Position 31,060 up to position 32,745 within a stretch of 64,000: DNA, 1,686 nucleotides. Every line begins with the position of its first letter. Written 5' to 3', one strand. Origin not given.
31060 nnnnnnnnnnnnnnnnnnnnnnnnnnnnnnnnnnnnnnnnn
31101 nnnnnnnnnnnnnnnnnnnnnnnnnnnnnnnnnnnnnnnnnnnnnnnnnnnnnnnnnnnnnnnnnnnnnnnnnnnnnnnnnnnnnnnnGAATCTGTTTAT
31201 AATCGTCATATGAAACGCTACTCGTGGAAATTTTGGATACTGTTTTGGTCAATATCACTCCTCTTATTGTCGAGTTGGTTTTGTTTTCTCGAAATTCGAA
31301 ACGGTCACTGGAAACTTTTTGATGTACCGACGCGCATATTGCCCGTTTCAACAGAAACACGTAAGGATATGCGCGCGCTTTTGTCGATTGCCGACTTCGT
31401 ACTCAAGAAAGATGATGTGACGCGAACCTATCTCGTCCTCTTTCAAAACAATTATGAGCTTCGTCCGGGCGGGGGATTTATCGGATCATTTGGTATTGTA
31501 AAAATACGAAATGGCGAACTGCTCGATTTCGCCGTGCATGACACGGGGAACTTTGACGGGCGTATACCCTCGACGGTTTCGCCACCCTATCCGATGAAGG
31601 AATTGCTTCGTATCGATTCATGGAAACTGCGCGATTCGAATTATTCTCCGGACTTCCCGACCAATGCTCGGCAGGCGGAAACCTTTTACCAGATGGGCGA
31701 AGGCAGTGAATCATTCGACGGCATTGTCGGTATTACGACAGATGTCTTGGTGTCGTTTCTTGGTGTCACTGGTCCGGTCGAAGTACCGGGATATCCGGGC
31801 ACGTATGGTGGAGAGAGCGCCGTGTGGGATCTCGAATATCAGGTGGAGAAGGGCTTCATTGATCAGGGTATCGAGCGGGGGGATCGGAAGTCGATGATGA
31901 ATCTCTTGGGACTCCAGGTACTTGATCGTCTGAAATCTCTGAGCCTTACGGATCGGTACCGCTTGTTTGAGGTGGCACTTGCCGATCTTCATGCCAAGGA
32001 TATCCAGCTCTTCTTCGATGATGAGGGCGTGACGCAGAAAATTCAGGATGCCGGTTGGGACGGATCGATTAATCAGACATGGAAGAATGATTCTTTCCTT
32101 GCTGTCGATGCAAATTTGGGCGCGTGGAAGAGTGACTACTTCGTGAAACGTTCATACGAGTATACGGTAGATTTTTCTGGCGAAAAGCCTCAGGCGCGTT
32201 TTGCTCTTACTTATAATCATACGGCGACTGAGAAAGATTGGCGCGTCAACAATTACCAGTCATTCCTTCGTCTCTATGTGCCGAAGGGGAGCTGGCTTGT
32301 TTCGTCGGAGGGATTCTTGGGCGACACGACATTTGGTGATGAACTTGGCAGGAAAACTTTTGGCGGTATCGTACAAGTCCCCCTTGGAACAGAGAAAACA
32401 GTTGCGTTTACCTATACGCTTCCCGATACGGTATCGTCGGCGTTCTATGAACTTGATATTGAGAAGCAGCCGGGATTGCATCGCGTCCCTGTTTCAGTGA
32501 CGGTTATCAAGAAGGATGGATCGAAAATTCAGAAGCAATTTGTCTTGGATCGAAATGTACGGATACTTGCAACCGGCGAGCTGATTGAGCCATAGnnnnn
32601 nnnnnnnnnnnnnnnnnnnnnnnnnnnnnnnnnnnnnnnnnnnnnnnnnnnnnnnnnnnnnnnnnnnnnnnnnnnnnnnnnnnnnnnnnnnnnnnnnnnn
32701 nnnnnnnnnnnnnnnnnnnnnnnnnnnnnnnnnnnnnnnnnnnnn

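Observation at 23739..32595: Compact surface-glycan assembly locus (Wzy-like, 2xGT4, GT26, beta-helix protein, PCP-like protein with disordered tail, DUF4012-like)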

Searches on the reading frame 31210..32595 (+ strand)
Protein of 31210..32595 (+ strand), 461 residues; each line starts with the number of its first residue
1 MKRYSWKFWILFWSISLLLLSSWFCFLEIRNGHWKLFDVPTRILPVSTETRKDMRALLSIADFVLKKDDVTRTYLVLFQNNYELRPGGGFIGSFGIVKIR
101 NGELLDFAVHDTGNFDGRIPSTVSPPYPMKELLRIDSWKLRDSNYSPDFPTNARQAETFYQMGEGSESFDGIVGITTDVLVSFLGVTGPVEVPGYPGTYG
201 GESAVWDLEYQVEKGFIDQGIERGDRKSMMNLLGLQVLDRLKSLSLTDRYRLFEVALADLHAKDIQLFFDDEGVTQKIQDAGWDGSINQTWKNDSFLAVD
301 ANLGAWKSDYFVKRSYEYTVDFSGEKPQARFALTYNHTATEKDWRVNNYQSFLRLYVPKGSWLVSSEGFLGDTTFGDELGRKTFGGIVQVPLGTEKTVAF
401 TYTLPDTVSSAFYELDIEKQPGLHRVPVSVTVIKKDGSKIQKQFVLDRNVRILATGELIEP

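Call 3: search_protein_families(library=pfam, proteins=[window:31210-32595:+], max_evalue=0.01)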
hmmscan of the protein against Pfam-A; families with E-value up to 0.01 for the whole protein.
window:31210-32595:+ (461 aa): 1 family
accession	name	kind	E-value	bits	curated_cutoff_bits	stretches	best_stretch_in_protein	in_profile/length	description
PF13196.11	DUF4012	-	7.9e-25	88.5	28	1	71-205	3-136/144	Protein of unknown function (DUF4012)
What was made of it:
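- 31210..32595 (+): DUF4012 protein. N-terminal TM anchor, an alpha/beta domain with an LCP-like fold (aa ~70-290), and a C-terminal beta-sandwich (aa ~294-452). PF13196 at 88.5 bits (call 3).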

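Call 11: search_protein_families(library=ncbifam, proteins=[window:31210-32595:+], max_evalue=0.01)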
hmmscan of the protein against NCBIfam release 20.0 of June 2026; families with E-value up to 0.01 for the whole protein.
window:31210-32595:+ (461 aa): 0 families

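Call 16: find_encoding_contigs(protein=window:31210-32595:+, flank=10000, max_places=6)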
Protein window:31210-32595:+ (461 aa): no gene with exactly this product is on record in the collection.

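Call 19: find_homologous_proteins(query=window:31210-32595:+, max_evalue=0.00001)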
Query window:31210-32595:+ (461 aa): 1606 proteins with E <= 0.00001 among 8000 candidates; the best 120 are listed.
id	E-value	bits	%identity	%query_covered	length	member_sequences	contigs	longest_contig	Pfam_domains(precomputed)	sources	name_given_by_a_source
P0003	4.0e-288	974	89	100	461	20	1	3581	PF13196.12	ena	-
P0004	2.9e-287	971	90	100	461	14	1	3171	PF13196.12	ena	-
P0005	2.6e-282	955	88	100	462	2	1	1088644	PF13196.12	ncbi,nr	ncbi:MAG: DUF4012 domain-containing protein [Candidatus Moraniibacteriota bacterium]|nr:MAG: DUF4012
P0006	3.5e-282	954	92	97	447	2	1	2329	PF13196.12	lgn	-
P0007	3.8e-273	924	85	100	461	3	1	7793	PF13196.12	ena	-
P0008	7.2e-272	920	85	100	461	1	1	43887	PF13196.12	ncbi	-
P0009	3.4e-257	872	79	100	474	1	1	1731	PF13196.12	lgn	-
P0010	3.9e-253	858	78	100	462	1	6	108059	PF13196.12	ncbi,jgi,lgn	jgi:hypothetical protein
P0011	1.5e-249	847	89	88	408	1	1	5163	PF13196.12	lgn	-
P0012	2.4e-249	846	89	88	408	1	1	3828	PF13196.12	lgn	-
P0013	3.8e-247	839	76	100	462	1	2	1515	PF13196.12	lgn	-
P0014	5.3e-246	835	77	100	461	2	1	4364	PF13196.12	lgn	-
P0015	2.2e-244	830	78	97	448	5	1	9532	PF13196.12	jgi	-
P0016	2.4e-244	829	75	100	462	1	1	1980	PF13196.12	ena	-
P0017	2.8e-243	826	75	100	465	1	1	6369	PF13196.12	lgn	-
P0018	3.7e-241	819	75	100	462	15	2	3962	PF13196.12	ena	-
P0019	1.8e-240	817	74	100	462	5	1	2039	PF13196.12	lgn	-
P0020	1.8e-237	807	74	100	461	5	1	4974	PF13196.12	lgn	-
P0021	5.0e-233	792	73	99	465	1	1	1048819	PF13196.12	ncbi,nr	ncbi:MAG: DUF4012 domain-containing protein [Candidatus Moraniibacteriota bacterium]|nr:MAG: DUF4012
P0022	1.8e-216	737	68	99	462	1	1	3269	PF13196.12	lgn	-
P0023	2.3e-215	734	67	98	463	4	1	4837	PF13196.12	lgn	-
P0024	4.5e-203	693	67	94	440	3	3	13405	PF13196.12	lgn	-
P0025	1.2e-195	669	66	95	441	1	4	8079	PF13196.12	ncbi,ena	-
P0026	1.8e-178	612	58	97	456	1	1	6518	PF13196.12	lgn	-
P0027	4.0e-175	601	58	97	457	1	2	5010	PF13196.12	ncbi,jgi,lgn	jgi:hypothetical protein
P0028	4.6e-174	598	57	97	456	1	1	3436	PF13196.12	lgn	-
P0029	8.5e-174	597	57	97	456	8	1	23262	PF13196.12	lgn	-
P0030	1.2e-173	596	58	97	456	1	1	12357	PF13196.12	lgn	-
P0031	1.2e-173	596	57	97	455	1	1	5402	PF13196.12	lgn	-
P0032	1.4e-173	596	56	97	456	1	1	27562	PF13196.12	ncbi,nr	ncbi:MAG: DUF4012 domain-containing protein [bacterium]|nr:DUF4012 domain-containing protein [bacter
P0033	1.5e-173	596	58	97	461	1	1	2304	PF13196.12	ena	-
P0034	2.0e-173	596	57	98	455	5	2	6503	PF13196.12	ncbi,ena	ncbi:MAG: DUF4012 domain-containing protein [Patescibacteria group bacterium]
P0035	2.9e-173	595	58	97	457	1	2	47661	PF13196.12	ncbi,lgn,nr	ncbi:MAG: DUF4012 domain-containing protein [Candidatus Moranbacteria bacterium]|nr:DUF4012 domain-c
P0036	3.9e-173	595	57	97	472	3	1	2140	PF13196.12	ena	-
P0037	4.3e-173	594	57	97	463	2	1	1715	PF13196.12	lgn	-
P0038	1.7e-172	592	57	97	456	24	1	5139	PF13196.12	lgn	-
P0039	4.0e-172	591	57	99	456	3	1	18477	PF13196.12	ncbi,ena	-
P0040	1.1e-171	590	55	98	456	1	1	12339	PF13196.12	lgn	-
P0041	1.7e-171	589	56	99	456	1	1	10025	PF13196.12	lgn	-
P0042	1.7e-171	589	56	97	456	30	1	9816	PF13196.12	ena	-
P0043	2.0e-171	589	55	97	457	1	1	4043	PF13196.12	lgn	-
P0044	3.0e-171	588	56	99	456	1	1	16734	PF13196.12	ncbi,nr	ncbi:MAG: DUF4012 domain-containing protein [Candidatus Moranbacteria bacterium]|nr:DUF4012 domain-c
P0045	3.7e-171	588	55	97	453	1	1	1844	PF13196.12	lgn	-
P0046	3.7e-171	588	56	96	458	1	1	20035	PF13196.12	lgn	-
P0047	4.0e-171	588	56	97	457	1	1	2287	PF13196.12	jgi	-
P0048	4.1e-171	588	56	97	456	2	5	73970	PF13196.12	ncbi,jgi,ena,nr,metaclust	ncbi:MAG: hypothetical protein A2878_00195 [Candidatus Moranbacteria bacterium RIFCSPHIGHO2_01_FULL_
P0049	4.4e-171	588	56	98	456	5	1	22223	PF13196.12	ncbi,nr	ncbi:MAG: DUF4012 domain-containing protein [Candidatus Moranbacteria bacterium]|nr:DUF4012 domain-c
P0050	5.6e-171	587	56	97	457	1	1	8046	PF13196.12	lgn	-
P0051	6.0e-171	587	56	97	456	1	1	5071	PF13196.12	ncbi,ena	-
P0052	6.0e-171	587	57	97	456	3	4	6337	PF13196.12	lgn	-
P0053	7.6e-171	587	56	97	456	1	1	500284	PF13196.12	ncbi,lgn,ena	-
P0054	7.6e-171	587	56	98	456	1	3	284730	PF13196.12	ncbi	-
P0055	8.8e-171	587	57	99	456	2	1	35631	PF13196.12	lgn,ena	-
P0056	1.0e-170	587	55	99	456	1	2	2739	PF13196.12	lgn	-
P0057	1.5e-170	586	56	97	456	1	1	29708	PF13196.12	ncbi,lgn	-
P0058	1.6e-170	586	55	97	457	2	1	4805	PF13196.12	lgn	-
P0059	1.9e-170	586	57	97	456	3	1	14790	PF13196.12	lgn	-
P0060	4.4e-170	585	55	97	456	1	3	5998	PF13196.12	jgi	-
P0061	4.9e-170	584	57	97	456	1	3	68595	PF13196.12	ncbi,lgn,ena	-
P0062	5.2e-170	584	56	97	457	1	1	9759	PF13196.12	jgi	jgi:Protein of unknown function (DUF4012)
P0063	5.6e-170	584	55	99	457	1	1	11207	PF13196.12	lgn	-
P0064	6.2e-170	584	55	97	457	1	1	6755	PF13196.12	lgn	-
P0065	8.3e-170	584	56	97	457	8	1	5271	PF13196.12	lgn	-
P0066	8.7e-170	584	55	97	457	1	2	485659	PF13196.12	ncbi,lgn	-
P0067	9.6e-170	583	56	97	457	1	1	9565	PF13196.12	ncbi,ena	ncbi:MAG: DUF4012 domain-containing protein [Candidatus Moraniibacteriota bacterium]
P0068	1.1e-169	583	57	98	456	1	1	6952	PF13196.12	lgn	-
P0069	1.2e-169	583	55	97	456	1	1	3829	PF13196.12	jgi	-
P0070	1.6e-169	583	54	97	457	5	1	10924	PF13196.12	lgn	-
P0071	2.1e-169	582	56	97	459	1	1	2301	PF13196.12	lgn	-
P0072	2.2e-169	582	56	97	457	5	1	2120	PF13196.12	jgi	jgi:hypothetical protein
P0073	2.3e-169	582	56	97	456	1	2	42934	PF13196.12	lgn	-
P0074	3.0e-169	582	55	97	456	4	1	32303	PF13196.12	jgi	jgi:hypothetical protein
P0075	3.9e-169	581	56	97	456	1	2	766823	PF13196.12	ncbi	ncbi:MAG: DUF4012 domain-containing protein [Candidatus Moraniibacteriota bacterium]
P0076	4.5e-169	581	55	98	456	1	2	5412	PF13196.12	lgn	-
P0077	4.6e-169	581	56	97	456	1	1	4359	PF13196.12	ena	-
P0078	4.8e-169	581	55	97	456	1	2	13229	PF13196.12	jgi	jgi:hypothetical protein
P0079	4.9e-169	581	57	97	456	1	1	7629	PF13196.12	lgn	-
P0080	5.7e-169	581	56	97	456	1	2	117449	PF13196.12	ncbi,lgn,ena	-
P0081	6.0e-169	581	56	97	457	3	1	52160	PF13196.12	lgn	-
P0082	6.2e-169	581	55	97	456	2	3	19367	PF13196.12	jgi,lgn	jgi:hypothetical protein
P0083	1.4e-168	580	56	96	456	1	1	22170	PF13196.12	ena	-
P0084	1.7e-168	579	57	97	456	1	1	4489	PF13196.12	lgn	-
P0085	1.8e-168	579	56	97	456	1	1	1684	PF13196.12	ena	-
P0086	2.1e-168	579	56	97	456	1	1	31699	PF13196.12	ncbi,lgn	ncbi:MAG: DUF4012 domain-containing protein [Candidatus Moraniibacteriota bacterium]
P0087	2.3e-168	579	55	97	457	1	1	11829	PF13196.12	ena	-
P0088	2.3e-168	579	54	98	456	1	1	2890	PF13196.12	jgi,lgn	jgi:hypothetical protein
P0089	2.4e-168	579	56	97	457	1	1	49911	PF13196.12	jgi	jgi:hypothetical protein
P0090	2.5e-168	579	55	99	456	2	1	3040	PF13196.12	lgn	-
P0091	2.7e-168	579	55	97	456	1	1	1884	PF13196.12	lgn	-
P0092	2.8e-168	579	56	97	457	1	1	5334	PF13196.12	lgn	-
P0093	2.9e-168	579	57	97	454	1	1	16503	PF13196.12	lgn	-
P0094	3.3e-168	578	55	98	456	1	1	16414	PF13196.12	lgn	-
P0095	4.1e-168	578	55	97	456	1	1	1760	PF13196.12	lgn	-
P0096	5.7e-168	578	57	96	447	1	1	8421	PF13196.12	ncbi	-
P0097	6.3e-168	577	55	97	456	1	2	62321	PF13196.12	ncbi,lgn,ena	-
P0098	6.3e-168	577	55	97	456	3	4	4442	PF13196.12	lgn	-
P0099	7.8e-168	577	55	97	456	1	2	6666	PF13196.12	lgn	-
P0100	9.8e-168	577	56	97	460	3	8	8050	PF13196.12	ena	-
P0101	1.1e-167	577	56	98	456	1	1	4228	PF13196.12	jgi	jgi:hypothetical protein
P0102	1.4e-167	576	56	99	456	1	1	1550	PF13196.12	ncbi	-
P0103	1.4e-167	576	56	98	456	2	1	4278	PF13196.12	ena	-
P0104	1.4e-167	576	55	97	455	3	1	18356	PF13196.12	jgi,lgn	jgi:hypothetical protein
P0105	1.7e-167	576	56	96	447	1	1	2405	PF13196.12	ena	-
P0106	1.8e-167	576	55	98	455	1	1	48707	PF13196.12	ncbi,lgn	-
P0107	3.9e-167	575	56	97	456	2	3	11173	PF13196.12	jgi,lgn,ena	jgi:hypothetical protein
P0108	5.4e-167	574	55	97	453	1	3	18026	PF13196.12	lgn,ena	-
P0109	5.8e-167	574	54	98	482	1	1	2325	PF13196.12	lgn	-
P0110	5.9e-167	574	54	97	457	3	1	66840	PF13196.12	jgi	jgi:hypothetical protein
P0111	6.4e-167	574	55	97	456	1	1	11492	PF13196.12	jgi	jgi:hypothetical protein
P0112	6.6e-167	574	54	99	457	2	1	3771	PF13196.12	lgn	-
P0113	6.8e-167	574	55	98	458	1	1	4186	PF13196.12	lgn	-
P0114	8.6e-167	574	56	97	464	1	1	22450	PF13196.12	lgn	-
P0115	1.5e-166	573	54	97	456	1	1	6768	PF13196.12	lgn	-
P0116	1.6e-166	573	55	97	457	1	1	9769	PF13196.12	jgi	jgi:hypothetical protein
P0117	1.7e-166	573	54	97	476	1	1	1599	PF13196.12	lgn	-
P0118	2.9e-166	572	56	97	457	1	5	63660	PF13196.12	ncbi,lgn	-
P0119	5.1e-166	571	54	98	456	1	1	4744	PF13196.12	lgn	-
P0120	7.4e-166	571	54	99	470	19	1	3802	PF13196.12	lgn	-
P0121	8.3e-166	570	54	99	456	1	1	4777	PF13196.12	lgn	-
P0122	8.8e-166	570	56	98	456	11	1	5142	PF13196.12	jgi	-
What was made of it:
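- On DUF4012 (PF13196): 1606 homologs at E<=1e-5 (call 19).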

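Call 20: find_encoding_contigs(protein=P0005, flank=10000, max_places=2)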
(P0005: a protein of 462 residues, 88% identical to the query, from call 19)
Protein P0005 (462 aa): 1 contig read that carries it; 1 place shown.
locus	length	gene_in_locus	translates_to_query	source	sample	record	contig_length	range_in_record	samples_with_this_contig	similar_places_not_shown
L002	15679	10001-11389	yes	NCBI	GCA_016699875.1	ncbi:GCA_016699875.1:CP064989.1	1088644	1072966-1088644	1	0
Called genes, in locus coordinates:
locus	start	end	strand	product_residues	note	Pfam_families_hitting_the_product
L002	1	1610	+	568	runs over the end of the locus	-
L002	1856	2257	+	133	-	-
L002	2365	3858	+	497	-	PF04932:Wzy_C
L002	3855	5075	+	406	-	PF13439:Glyco_transf_4, PF13579:Glyco_trans_4_4, PF00534:Glycos_transf_1, PF13692:Glyco_trans_1_4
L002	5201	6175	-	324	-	-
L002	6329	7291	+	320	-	PF07602:DUF1565 (weak), PF22842:Pel9A-like_beta_helix, PF05048:NosD, PF13229:Beta_helix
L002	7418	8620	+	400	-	PF13439:Glyco_transf_4, PF13579:Glyco_trans_4_4, PF20706:GT4-conflict (weak), PF00534:Glycos_transf_1, PF13692:Glyco_trans_1_4, PF13524:Glyco_trans_1_2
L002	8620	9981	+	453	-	-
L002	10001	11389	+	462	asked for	PF13196:DUF4012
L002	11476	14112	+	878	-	PF07517:SecA_DEAD, PF01043:SecA_PP_bind, PF21090:P-loop_SecA, PF07516:SecA_SW, PF02810:SEC-C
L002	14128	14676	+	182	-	PF04229:GrpB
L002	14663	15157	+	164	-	PF00856:SET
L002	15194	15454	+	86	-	-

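Call 21: find_encoding_contigs(protein=P0021, flank=10000, max_places=2)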
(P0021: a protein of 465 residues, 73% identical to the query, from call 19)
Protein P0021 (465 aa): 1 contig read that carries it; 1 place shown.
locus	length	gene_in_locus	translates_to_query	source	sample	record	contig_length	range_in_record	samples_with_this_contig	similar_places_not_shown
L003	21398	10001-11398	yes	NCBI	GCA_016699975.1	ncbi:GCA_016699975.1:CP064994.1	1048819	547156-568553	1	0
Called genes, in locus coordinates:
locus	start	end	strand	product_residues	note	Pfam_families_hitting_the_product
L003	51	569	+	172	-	-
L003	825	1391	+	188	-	-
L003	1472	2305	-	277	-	PF04932:Wzy_C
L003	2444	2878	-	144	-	-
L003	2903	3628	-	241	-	PF00534:Glycos_transf_1, PF13692:Glyco_trans_1_4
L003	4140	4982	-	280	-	PF00106:adh_short, PF08659:KR, PF13561:adh_short_C2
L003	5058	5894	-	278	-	PF03808:Glyco_tran_WecG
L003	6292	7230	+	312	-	PF07602:DUF1565 (weak), PF22842:Pel9A-like_beta_helix, PF05048:NosD, PF13229:Beta_helix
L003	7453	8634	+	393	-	PF13439:Glyco_transf_4, PF13579:Glyco_trans_4_4, PF20706:GT4-conflict, PF00534:Glycos_transf_1, PF13692:Glyco_trans_1_4, PF13524:Glyco_trans_1_2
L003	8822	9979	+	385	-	-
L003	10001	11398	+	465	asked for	PF13196:DUF4012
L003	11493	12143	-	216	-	-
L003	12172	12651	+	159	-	-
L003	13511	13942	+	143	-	-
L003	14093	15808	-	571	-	-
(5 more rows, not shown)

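Call 22: find_encoding_contigs(protein=P0075, flank=10000, max_places=2)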
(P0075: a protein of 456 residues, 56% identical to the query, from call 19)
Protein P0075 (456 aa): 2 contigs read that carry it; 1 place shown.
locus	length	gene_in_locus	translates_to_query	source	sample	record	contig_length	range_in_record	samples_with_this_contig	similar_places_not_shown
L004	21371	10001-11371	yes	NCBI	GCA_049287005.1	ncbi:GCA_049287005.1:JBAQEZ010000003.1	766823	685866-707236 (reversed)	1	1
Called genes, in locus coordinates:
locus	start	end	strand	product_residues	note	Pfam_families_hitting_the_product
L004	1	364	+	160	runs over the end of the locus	-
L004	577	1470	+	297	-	-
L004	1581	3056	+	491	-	PF04932:Wzy_C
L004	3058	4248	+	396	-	PF13439:Glyco_transf_4, PF13477:Glyco_trans_4_2 (weak), PF13579:Glyco_trans_4_4, PF00534:Glycos_transf_1, PF13692:Glyco_trans_1_4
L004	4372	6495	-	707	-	PF02629:CoA_binding, PF13380:CoA_binding_2, PF13607:Succ_CoA_lig, PF19045:Ligase_CoA_2, PF13549:ATP-grasp_5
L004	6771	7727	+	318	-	PF22842:Pel9A-like_beta_helix, PF05048:NosD (weak), PF13229:Beta_helix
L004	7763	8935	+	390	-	PF13439:Glyco_transf_4, PF13579:Glyco_trans_4_4, PF20706:GT4-conflict (weak), PF00534:Glycos_transf_1, PF13692:Glyco_trans_1_4, PF13524:Glyco_trans_1_2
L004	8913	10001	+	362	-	-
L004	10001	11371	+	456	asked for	PF13196:DUF4012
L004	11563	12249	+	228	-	PF01746:tRNA_m1G_MT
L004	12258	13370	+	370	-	PF01098:FTSW_RODA_SPOVE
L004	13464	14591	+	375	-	PF03033:Glyco_transf_28, PF04101:Glyco_tran_28_C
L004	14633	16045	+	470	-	PF01225:Mur_ligase, PF08245:Mur_ligase_M, PF02875:Mur_ligase_C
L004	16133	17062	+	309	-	PF01565:FAD_binding_4, PF02873:MurB_C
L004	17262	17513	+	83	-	-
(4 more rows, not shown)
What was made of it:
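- The middle slot holds unrelated genes in different genomes (calls 20-22).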

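Call 40: predict_structure(alignment_id=A3)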
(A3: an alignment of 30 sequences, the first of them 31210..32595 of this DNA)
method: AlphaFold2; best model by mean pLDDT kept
length: 461 residues; sequences in the alignment: 30
mean_pLDDT: 85.3   pTM: 0.84
mean pLDDT of the five models: 85.3, 84.2, 83.9, 83.6, 81.7
residues with pLDDT >= 90: 200; 70-90: 216; 50-70: 45; < 50: 0
segments of 3 or more residues with pLDDT < 50: none
pLDDT, mean of each block of 10 residues (from residue 1): 78 92 83 79 86 92 89 88 68 83 87 74 68 64 74 86 88 88 87 75 70 71 66 82 90 93 92 93 91 91 76 96 93 96 85 93 95 87 92 96 91 91 92 92 94 88 68
secondary structure, 60 per line:
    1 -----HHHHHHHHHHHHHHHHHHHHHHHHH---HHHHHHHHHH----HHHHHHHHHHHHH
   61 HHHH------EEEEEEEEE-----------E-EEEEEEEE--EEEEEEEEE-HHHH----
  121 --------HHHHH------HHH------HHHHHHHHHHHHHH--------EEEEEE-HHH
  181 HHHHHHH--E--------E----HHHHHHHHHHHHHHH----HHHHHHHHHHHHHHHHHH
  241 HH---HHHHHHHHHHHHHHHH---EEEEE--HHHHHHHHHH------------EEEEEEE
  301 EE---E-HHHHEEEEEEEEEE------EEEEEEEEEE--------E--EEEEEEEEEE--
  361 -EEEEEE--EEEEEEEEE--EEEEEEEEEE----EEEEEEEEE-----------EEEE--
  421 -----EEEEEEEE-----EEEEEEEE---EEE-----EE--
elements in order: H6-30 H34-43 H48-64 E71-79 E93-100 E103-111 H113-116 H129-133 H149-162 E171-176 H178-187 H204-218 H223-242 H246-261 E265-269 H272-281 E294-302 H308-311 E312-321 E328-337 E349-358 E362-367 E370-378 E381-390 E395-403 E415-418 E426-433 E439-446 E450-452
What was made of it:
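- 31210..32595 (+): AF2 pLDDT 85, pTM 0.84 (call 40).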
